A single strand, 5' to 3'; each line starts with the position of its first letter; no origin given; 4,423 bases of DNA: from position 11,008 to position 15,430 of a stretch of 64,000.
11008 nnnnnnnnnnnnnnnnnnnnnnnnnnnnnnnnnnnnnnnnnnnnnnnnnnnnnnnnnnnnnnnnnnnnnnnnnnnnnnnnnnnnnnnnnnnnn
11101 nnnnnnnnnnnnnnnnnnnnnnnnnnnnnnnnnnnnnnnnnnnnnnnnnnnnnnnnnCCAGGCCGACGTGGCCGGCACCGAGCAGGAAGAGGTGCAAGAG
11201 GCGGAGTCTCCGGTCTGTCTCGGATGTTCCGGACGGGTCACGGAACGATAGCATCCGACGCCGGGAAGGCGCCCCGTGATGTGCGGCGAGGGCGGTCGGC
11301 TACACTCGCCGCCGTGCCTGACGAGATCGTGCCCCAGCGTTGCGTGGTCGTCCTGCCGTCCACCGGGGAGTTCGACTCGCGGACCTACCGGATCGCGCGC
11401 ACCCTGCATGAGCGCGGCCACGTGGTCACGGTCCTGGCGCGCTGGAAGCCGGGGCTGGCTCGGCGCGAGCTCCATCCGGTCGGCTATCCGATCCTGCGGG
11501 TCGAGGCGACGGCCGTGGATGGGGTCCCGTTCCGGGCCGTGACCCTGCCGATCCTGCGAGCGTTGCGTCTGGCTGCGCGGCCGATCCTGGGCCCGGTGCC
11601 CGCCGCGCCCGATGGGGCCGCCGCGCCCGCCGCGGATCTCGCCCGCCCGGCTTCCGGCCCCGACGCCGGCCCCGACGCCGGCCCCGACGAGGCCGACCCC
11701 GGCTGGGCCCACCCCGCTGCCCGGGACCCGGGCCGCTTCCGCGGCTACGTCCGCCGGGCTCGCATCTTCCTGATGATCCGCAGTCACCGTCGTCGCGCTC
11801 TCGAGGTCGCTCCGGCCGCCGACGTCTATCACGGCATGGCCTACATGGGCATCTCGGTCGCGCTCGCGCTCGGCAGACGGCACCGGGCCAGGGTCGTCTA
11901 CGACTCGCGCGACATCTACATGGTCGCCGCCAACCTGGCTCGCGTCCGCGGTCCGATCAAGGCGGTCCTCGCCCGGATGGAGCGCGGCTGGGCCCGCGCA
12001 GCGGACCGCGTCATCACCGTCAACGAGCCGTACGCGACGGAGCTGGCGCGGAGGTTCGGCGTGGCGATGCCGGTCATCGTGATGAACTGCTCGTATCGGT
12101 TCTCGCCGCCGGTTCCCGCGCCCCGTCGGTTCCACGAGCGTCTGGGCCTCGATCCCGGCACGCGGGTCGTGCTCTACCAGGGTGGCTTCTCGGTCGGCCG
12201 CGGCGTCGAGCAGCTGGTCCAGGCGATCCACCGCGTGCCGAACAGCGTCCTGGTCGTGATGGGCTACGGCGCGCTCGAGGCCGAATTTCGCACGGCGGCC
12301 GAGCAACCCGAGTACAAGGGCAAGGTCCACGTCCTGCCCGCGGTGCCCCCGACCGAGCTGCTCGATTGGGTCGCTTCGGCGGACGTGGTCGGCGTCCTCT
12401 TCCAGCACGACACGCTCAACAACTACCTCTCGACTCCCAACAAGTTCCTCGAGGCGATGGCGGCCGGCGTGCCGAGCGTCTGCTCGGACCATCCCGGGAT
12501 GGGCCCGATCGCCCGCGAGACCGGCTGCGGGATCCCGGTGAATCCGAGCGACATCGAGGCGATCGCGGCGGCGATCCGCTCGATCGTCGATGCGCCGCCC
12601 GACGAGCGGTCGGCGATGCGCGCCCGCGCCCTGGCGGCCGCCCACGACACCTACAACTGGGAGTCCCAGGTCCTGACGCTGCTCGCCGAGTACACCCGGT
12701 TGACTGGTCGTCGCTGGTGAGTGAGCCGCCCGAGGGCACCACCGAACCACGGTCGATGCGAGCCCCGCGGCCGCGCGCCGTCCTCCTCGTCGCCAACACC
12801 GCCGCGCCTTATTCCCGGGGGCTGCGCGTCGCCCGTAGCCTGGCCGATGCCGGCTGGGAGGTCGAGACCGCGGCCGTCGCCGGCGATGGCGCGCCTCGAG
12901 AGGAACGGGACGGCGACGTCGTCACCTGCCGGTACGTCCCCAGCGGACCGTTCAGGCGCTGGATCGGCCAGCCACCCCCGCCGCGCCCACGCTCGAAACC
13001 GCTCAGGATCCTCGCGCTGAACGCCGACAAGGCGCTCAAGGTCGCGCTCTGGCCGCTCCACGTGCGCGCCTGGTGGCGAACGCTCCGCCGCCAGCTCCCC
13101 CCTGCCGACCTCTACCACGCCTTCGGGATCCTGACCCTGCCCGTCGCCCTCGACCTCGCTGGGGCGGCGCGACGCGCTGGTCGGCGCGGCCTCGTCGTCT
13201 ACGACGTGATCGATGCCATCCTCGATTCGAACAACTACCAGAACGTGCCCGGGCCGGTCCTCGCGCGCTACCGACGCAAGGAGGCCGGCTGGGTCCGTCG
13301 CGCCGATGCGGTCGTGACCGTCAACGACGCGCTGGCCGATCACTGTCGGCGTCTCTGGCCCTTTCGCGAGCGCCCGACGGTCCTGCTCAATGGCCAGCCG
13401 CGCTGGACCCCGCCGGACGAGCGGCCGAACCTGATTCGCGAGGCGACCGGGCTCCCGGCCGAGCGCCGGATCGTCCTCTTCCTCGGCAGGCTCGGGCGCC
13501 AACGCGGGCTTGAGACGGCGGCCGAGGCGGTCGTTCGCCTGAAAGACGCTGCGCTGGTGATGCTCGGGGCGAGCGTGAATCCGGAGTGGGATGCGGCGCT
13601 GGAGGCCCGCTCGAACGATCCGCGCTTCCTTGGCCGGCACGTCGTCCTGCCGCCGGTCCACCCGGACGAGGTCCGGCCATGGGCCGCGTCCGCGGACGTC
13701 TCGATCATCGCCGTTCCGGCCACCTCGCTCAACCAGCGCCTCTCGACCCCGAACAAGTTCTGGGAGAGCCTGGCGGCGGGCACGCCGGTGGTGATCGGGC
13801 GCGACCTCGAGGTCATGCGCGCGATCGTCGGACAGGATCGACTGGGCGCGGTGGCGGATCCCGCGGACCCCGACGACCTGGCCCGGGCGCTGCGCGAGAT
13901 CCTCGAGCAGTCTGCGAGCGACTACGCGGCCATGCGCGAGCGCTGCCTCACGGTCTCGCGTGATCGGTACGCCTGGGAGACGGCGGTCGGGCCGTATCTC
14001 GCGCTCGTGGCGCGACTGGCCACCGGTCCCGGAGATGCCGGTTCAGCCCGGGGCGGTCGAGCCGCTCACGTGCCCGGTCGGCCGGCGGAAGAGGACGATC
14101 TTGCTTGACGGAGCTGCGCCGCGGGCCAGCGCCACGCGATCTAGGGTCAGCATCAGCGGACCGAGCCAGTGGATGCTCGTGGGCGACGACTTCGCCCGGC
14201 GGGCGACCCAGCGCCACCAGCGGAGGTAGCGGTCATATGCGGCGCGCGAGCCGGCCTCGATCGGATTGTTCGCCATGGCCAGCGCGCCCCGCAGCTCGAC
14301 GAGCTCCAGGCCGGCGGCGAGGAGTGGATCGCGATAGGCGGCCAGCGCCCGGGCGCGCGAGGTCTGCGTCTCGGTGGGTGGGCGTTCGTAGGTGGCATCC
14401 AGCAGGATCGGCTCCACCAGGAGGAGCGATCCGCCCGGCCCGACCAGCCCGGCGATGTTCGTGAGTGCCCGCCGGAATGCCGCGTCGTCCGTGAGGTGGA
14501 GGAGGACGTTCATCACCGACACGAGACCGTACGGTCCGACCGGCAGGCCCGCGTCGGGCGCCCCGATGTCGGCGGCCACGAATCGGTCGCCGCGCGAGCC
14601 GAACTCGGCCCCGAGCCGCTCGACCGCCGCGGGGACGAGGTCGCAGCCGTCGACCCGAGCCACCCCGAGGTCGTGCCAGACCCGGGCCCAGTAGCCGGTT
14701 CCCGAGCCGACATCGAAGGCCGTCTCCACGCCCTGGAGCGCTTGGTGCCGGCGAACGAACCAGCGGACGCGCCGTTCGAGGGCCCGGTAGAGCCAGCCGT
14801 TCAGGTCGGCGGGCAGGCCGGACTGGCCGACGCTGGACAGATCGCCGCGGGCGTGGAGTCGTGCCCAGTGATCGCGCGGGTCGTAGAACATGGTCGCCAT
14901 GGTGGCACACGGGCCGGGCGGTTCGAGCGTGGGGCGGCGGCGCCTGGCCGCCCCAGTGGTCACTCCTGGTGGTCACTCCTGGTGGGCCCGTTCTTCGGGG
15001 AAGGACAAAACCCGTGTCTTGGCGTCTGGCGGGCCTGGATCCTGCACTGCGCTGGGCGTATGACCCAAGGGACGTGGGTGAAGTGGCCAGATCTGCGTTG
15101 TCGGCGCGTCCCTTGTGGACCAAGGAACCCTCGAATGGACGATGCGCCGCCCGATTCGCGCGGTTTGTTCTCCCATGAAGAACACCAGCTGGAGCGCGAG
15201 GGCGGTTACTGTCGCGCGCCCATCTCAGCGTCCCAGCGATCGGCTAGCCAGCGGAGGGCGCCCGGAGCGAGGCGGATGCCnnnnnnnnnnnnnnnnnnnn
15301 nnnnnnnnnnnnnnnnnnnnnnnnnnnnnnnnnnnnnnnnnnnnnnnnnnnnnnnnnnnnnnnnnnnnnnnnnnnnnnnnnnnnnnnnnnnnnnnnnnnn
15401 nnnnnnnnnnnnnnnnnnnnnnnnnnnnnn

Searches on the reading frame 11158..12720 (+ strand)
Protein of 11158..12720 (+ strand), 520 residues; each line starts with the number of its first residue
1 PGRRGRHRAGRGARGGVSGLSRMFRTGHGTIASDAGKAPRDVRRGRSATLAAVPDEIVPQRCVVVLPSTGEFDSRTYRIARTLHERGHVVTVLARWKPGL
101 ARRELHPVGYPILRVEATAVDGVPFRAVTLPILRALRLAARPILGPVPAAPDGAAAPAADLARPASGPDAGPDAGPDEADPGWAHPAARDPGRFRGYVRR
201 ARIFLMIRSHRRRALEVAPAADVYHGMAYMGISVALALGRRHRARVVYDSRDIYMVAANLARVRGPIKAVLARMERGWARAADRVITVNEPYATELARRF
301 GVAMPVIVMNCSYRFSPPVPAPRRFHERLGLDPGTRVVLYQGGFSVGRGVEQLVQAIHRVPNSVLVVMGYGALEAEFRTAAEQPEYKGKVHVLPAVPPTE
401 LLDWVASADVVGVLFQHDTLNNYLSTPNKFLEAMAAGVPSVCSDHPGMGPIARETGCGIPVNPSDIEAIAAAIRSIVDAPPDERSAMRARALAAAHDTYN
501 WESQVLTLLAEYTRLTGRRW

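Call 43: search_protein_families(library=pfam, proteins=[window:11158-12720:+], max_evalue=0.0001)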
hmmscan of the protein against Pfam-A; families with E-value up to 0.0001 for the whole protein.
window:11158-12720:+ (520 aa): 5 families
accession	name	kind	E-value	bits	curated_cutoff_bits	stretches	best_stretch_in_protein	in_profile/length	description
PF00534.26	Glycos_transf_1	-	4.6e-20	72.3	26.4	1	325-490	5-168/172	Glycosyl transferases group 1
PF13692.12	Glyco_trans_1_4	-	2.3e-17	64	27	1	336-477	2-140/142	Glycosyl transferases group 1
PF13439.12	Glyco_transf_4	-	2.9e-10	40.9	28.5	1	192-306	46-159/170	Glycosyltransferase Family 4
PF13524.12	Glyco_trans_1_2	-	1.3e-07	32.1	25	1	352-509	4-143/144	Glycosyl transferase-like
PF13579.12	Glyco_trans_4_4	-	1.7e-07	32.2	29.7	1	183-305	43-151/158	Glycosyl transferase 4-like domain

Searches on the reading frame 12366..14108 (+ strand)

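Call 16: search_protein_families(library=pfam, proteins=[window:12366-14108:+], max_evalue=0.01)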
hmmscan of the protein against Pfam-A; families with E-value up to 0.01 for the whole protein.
window:12366-14108:+ (580 aa): 4 families
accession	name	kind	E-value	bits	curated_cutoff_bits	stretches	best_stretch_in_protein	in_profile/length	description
PF13692.12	Glyco_trans_1_4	-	2.2e-14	54.4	27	1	368-514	2-141/142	Glycosyl transferases group 1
PF00534.26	Glycos_transf_1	-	5.4e-13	49.3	26.4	1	357-524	5-166/172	Glycosyl transferases group 1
PF13579.12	Glyco_trans_4_4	-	4.3e-07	30.8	29.7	1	153-343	8-158/158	Glycosyl transferase 4-like domain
PF13439.12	Glyco_transf_4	-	9e-07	29.5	28.5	1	154-343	10-165/170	Glycosyltransferase Family 4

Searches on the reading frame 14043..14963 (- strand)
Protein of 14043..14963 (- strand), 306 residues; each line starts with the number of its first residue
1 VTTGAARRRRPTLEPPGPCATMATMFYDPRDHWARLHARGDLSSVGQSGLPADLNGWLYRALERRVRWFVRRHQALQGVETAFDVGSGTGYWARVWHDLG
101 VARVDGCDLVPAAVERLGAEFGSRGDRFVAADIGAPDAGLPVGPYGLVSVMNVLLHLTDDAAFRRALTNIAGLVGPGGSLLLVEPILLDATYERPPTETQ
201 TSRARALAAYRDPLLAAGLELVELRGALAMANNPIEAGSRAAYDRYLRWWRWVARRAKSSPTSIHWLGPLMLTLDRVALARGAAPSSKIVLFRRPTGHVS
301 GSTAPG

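Call 16: search_protein_families(library=pfam, proteins=[window:14043-14963:-], max_evalue=0.01)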
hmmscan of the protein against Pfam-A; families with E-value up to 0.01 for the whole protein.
window:14043-14963:- (306 aa): 5 families
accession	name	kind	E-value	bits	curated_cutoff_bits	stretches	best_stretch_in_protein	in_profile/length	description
PF13649.12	Methyltransf_25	-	3.4e-09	37.7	27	1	84-178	3-97/97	Methyltransferase domain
PF08241.18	Methyltransf_11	-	3.4e-08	34.4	21.2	1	84-181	2-94/95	Methyltransferase domain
PF13489.12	Methyltransf_23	-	7.3e-08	32.7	27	1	81-215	25-124/164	Methyltransferase domain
PF08242.18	Methyltransf_12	-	1.2e-07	32.8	30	1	84-180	2-98/98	Methyltransferase domain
PF00891.24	Methyltransf_2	-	0.0082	15.9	22.3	0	74-196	58-177/210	O-methyltransferase domain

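Call 93: find_homologous_proteins(query=window:14046-14900:-, max_evalue=1e-30)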
Query window:14046-14900:- (285 aa): 394 proteins with E <= 1e-30 among 8000 candidates; the best 120 are listed.
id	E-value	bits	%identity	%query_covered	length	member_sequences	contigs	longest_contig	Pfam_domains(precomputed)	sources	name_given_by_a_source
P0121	2.8e-185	632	100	100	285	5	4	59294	PF13489.13,PF13649.13,PF08241.19,PF08242.19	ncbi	-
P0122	2.3e-156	538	85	100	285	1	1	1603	PF13489.13,PF13649.13,PF08241.19,PF08242.19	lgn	-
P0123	2.8e-155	534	88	96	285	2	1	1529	PF13489.13,PF13649.13,PF08241.19,PF08242.19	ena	-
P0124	3.3e-155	534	84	100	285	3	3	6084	PF13489.13,PF13649.13,PF08241.19,PF08242.19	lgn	-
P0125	5.3e-155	533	87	96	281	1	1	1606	PF13489.13,PF13649.13,PF08241.19,PF08242.19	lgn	-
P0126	8.7e-155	532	84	100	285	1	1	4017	PF13489.13,PF13649.13,PF08241.19,PF08242.19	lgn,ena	-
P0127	9.9e-154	529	83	100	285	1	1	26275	PF13489.13,PF13649.13,PF08241.19,PF08242.19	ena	-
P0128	2.1e-153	528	85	99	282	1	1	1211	PF13489.13,PF13649.13,PF08241.19,PF08242.19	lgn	-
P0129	3.0e-153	527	85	98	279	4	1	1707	PF13489.13,PF13649.13,PF08241.19,PF08242.19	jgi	jgi:SAM-dependent methyltransferase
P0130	6.4e-153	526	86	96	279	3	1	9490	PF13489.13,PF13649.13,PF08241.19,PF08242.19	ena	-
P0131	1.5e-152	525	84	99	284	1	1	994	PF13489.13,PF13649.13,PF08241.19,PF08242.19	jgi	jgi:SAM-dependent methyltransferase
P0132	3.6e-152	524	83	100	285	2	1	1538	PF13489.13,PF13649.13,PF08241.19,PF08242.19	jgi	jgi:SAM-dependent methyltransferase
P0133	4.6e-152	523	82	99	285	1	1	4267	PF13489.13,PF13649.13,PF08241.19,PF08242.19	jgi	jgi:SAM-dependent methyltransferase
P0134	5.3e-152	523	86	96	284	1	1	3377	PF13489.13,PF13649.13,PF08241.19,PF08242.19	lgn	-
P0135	6.0e-152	523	84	96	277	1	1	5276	PF13489.13,PF13649.13,PF08241.19,PF08242.19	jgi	-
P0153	2.6e-149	514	85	95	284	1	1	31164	PF13489.13,PF13649.13,PF00891.25,PF08241.19,PF08242.19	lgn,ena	-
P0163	1.6e-148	512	84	96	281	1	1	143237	PF13489.13,PF13649.13,PF00891.25,PF08241.19,PF08242.19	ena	-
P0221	2.1e-140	485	78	99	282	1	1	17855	PF13489.13,PF13649.13,PF08241.19,PF08242.19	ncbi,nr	ncbi:MAG: class I SAM-dependent methyltransferase [Candidatus Limnocylindrales bacterium]|nr:class I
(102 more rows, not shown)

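Call 94: find_encoding_contigs(protein=P0127, flank=10000, max_places=1)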
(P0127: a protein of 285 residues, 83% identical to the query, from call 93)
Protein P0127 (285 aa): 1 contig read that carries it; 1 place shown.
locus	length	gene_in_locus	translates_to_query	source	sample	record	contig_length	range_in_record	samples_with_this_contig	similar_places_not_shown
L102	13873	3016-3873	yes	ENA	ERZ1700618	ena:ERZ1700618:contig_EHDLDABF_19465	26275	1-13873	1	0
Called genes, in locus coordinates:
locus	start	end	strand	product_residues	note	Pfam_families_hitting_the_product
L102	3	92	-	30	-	?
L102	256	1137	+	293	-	PF13304:AAA_21 (faint), PF00005:ABC_tran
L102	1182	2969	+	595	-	PF13439:Glyco_transf_4, PF13579:Glyco_trans_4_4, PF20706:GT4-conflict, PF00534:Glycos_transf_1, PF13692:Glyco_trans_1_4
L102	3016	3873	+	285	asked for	PF13489:Methyltransf_23, PF08241:Methyltransf_11 (weak), PF08242:Methyltransf_12, PF13649:Methyltransf_25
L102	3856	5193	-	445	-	PF13439:Glyco_transf_4 (faint), PF00534:Glycos_transf_1, PF13692:Glyco_trans_1_4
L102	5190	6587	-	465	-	PF13439:Glyco_transf_4 (faint), PF13579:Glyco_trans_4_4 (weak), PF00534:Glycos_transf_1, PF13692:Glyco_trans_1_4, PF13524:Glyco_trans_1_2 (weak)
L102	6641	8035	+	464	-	PF03721:UDPG_MGDP_dh_N, PF03807:F420_oxidored (faint), PF00984:UDPG_MGDP_dh, PF03720:UDPG_MGDP_dh_C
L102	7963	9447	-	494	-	PF13579:Glyco_trans_4_4, PF13439:Glyco_transf_4 (weak), PF00534:Glycos_transf_1, PF13692:Glyco_trans_1_4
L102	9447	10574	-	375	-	PF02350:Epimerase_2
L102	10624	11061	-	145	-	PF01850:PIN (weak)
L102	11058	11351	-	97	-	PF02604:PhdYeFM_antitox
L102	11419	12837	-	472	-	PF03721:UDPG_MGDP_dh_N, PF01210:NAD_Gly3P_dh_N (weak), PF02737:3HCDH_N, PF03446:NAD_binding_2, PF00984:UDPG_MGDP_dh, PF03720:UDPG_MGDP_dh_C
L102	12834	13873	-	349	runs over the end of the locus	PF01408:GFO_IDH_MocA, PF22725:GFO_IDH_MocA_C3, PF02894:GFO_IDH_MocA_C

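Call 95: find_encoding_contigs(protein=P0153, flank=10000, max_places=1)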
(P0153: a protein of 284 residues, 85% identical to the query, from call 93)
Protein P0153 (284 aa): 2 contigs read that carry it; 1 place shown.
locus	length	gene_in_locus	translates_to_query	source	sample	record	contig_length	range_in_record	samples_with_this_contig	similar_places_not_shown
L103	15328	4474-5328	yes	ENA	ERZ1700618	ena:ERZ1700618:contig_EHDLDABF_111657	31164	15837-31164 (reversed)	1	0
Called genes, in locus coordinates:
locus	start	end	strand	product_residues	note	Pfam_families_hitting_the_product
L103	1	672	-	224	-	?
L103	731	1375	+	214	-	-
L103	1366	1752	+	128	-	-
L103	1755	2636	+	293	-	PF00005:ABC_tran, PF13304:AAA_21 (faint)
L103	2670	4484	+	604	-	PF13439:Glyco_transf_4, PF20706:GT4-conflict, PF00534:Glycos_transf_1, PF13692:Glyco_trans_1_4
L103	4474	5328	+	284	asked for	PF00891:Methyltransf_2 (weak), PF13489:Methyltransf_23, PF08241:Methyltransf_11, PF08242:Methyltransf_12, PF13649:Methyltransf_25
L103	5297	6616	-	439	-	PF13439:Glyco_transf_4 (faint), PF00534:Glycos_transf_1, PF13692:Glyco_trans_1_4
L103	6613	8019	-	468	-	PF13439:Glyco_transf_4 (faint), PF13579:Glyco_trans_4_4 (weak), PF00534:Glycos_transf_1, PF13692:Glyco_trans_1_4, PF13524:Glyco_trans_1_2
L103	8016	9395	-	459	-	PF13579:Glyco_trans_4_4, PF13439:Glyco_transf_4, PF00534:Glycos_transf_1, PF13692:Glyco_trans_1_4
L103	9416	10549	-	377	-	PF02350:Epimerase_2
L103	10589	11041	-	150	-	PF03720:UDPG_MGDP_dh_C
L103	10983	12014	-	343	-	PF01210:NAD_Gly3P_dh_N (weak), PF02737:3HCDH_N, PF03446:NAD_binding_2, PF03721:UDPG_MGDP_dh_N, PF00984:UDPG_MGDP_dh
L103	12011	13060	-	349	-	PF01408:GFO_IDH_MocA, PF22725:GFO_IDH_MocA_C3, PF02894:GFO_IDH_MocA_C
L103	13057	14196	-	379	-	PF01041:DegT_DnrJ_EryC1, PF00155:Aminotran_1_2, PF00266:Aminotran_5 (weak), PF01212:Beta_elim_lyase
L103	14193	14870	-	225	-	PF25084:LbH_EIF2B, PF25087:GMPPB_C (faint), PF00132:Hexapep (weak), PF14602:Hexapep_2, PF00132:Hexapep (weak)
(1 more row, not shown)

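Call 96: find_encoding_contigs(protein=P0163, flank=10000, max_places=1)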
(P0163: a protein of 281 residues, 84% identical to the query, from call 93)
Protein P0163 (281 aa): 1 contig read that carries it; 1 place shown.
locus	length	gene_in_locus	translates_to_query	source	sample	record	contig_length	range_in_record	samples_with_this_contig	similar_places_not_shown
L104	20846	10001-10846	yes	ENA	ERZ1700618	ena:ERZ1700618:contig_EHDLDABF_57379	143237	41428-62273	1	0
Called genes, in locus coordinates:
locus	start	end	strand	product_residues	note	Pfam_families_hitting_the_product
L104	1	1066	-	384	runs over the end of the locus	PF01503:PRA-PH (faint), PF03819:MazG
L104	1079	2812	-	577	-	PF13623:SurA_N_2 (faint), PF13624:SurA_N_3 (faint), PF13145:Rotamase_2 (faint), PF13616:Rotamase_3, PF00639:Rotamase, PF13616:Rotamase_3, PF00639:Rotamase, PF13616:Rotamase_3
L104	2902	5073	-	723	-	PF01757:Acyl_transf_3, PF19040:SGNH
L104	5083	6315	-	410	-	PF13439:Glyco_transf_4, PF13579:Glyco_trans_4_4, PF00534:Glycos_transf_1, PF13692:Glyco_trans_1_4, PF13524:Glyco_trans_1_2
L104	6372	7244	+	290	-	-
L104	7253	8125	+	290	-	PF13304:AAA_21 (faint), PF00005:ABC_tran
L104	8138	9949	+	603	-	PF13439:Glyco_transf_4, PF13579:Glyco_trans_4_4, PF20706:GT4-conflict, PF00534:Glycos_transf_1, PF13692:Glyco_trans_1_4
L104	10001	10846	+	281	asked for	PF13489:Methyltransf_23, PF00891:Methyltransf_2 (weak), PF08241:Methyltransf_11, PF08242:Methyltransf_12, PF13649:Methyltransf_25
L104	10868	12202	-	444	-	PF13439:Glyco_transf_4 (weak), PF13579:Glyco_trans_4_4 (weak), PF00534:Glycos_transf_1, PF13692:Glyco_trans_1_4, PF13524:Glyco_trans_1_2 (faint)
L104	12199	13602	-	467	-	PF13439:Glyco_transf_4 (weak), PF13579:Glyco_trans_4_4 (weak), PF00534:Glycos_transf_1, PF13692:Glyco_trans_1_4, PF13524:Glyco_trans_1_2 (weak)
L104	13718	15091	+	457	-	PF03721:UDPG_MGDP_dh_N, PF00984:UDPG_MGDP_dh, PF03720:UDPG_MGDP_dh_C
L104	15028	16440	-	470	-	PF13579:Glyco_trans_4_4, PF13439:Glyco_transf_4, PF00534:Glycos_transf_1, PF13692:Glyco_trans_1_4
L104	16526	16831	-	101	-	PF02350:Epimerase_2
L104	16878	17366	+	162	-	-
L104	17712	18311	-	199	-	PF00984:UDPG_MGDP_dh, PF03720:UDPG_MGDP_dh_C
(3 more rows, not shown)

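Call 97: find_encoding_contigs(protein=P0221, flank=10000, max_places=1)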
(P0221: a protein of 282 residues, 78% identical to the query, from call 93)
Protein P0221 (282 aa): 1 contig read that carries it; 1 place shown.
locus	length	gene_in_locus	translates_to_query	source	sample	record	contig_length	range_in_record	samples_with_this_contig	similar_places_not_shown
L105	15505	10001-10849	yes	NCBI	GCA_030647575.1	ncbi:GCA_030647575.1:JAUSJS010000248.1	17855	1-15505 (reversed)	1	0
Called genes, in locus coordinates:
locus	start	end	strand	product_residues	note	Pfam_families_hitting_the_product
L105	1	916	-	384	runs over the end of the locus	PF01503:PRA-PH (faint), PF03819:MazG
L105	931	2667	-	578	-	PF13624:SurA_N_3 (weak), PF13616:Rotamase_3, PF00639:Rotamase, PF13616:Rotamase_3, PF00639:Rotamase, PF13145:Rotamase_2 (weak), PF13616:Rotamase_3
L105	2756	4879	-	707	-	PF01757:Acyl_transf_3, PF19040:SGNH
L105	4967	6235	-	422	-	PF13439:Glyco_transf_4, PF13579:Glyco_trans_4_4, PF00534:Glycos_transf_1, PF13692:Glyco_trans_1_4, PF13524:Glyco_trans_1_2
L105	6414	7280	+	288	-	PF01061:ABC2_membrane (weak)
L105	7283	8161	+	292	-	PF00005:ABC_tran, PF13304:AAA_21 (faint)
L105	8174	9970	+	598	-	PF13439:Glyco_transf_4, PF20706:GT4-conflict, PF00534:Glycos_transf_1, PF13692:Glyco_trans_1_4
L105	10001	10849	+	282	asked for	PF13489:Methyltransf_23, PF08241:Methyltransf_11, PF08242:Methyltransf_12, PF13649:Methyltransf_25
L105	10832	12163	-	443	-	PF13579:Glyco_trans_4_4, PF13439:Glyco_transf_4 (faint), PF00534:Glycos_transf_1, PF13692:Glyco_trans_1_4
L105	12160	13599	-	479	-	PF13439:Glyco_transf_4 (faint), PF13579:Glyco_trans_4_4 (weak), PF00534:Glycos_transf_1, PF13692:Glyco_trans_1_4, PF13524:Glyco_trans_1_2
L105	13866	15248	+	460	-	PF03721:UDPG_MGDP_dh_N, PF03807:F420_oxidored (faint), PF00984:UDPG_MGDP_dh, PF03720:UDPG_MGDP_dh_C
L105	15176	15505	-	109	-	PF00534:Glycos_transf_1 (weak), PF13692:Glyco_trans_1_4 (weak)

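Call 103: find_encoding_contigs(protein=P0121, flank=1500, max_places=6)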
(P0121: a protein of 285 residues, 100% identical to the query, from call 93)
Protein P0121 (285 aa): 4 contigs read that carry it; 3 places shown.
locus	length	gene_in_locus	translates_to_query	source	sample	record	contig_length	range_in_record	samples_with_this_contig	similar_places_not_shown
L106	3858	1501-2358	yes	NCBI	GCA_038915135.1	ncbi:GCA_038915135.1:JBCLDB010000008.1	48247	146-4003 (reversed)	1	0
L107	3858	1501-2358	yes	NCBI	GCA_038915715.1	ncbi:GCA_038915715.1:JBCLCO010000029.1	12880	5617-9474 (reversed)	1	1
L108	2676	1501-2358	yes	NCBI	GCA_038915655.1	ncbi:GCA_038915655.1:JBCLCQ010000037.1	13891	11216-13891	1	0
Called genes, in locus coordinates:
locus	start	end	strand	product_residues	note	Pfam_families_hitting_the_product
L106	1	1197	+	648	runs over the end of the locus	PF13439:Glyco_transf_4, PF13579:Glyco_trans_4_4, PF20706:GT4-conflict, PF00534:Glycos_transf_1, PF13692:Glyco_trans_1_4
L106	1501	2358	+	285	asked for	PF13489:Methyltransf_23, PF08241:Methyltransf_11, PF08242:Methyltransf_12, PF13649:Methyltransf_25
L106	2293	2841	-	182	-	PF13692:Glyco_trans_1_4, PF00534:Glycos_transf_1 (weak)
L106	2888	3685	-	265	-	PF13579:Glyco_trans_4_4, PF13439:Glyco_transf_4 (weak)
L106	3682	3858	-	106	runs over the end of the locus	?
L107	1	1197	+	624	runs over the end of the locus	PF13439:Glyco_transf_4, PF13579:Glyco_trans_4_4, PF20706:GT4-conflict, PF00534:Glycos_transf_1, PF13692:Glyco_trans_1_4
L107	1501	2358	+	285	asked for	PF13489:Methyltransf_23, PF08241:Methyltransf_11, PF08242:Methyltransf_12, PF13649:Methyltransf_25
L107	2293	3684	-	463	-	PF13439:Glyco_transf_4 (weak), PF13579:Glyco_trans_4_4, PF00534:Glycos_transf_1, PF13692:Glyco_trans_1_4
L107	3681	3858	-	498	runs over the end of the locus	PF13579:Glyco_trans_4_4 (weak), PF13439:Glyco_transf_4 (weak), PF00534:Glycos_transf_1, PF13524:Glyco_trans_1_2 (weak), PF13692:Glyco_trans_1_4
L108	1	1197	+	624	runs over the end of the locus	PF13439:Glyco_transf_4, PF13579:Glyco_trans_4_4, PF20706:GT4-conflict, PF00534:Glycos_transf_1, PF13692:Glyco_trans_1_4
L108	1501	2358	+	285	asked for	PF13489:Methyltransf_23, PF08241:Methyltransf_11, PF08242:Methyltransf_12, PF13649:Methyltransf_25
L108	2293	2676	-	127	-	?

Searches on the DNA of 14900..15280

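Call 68: search_rna_families(source=window, start=14900, end=15280, threshold=evalue, max_evalue=10)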
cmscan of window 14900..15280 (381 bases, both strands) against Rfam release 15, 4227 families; matches with E-value up to 10: 1.
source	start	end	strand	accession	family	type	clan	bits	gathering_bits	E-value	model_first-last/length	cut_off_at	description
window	14956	14976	+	RF01837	toga_FSE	Cis-reg; frameshift_element;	-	14.4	40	5.9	5-25/29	no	togavirus ribosomal frameshift element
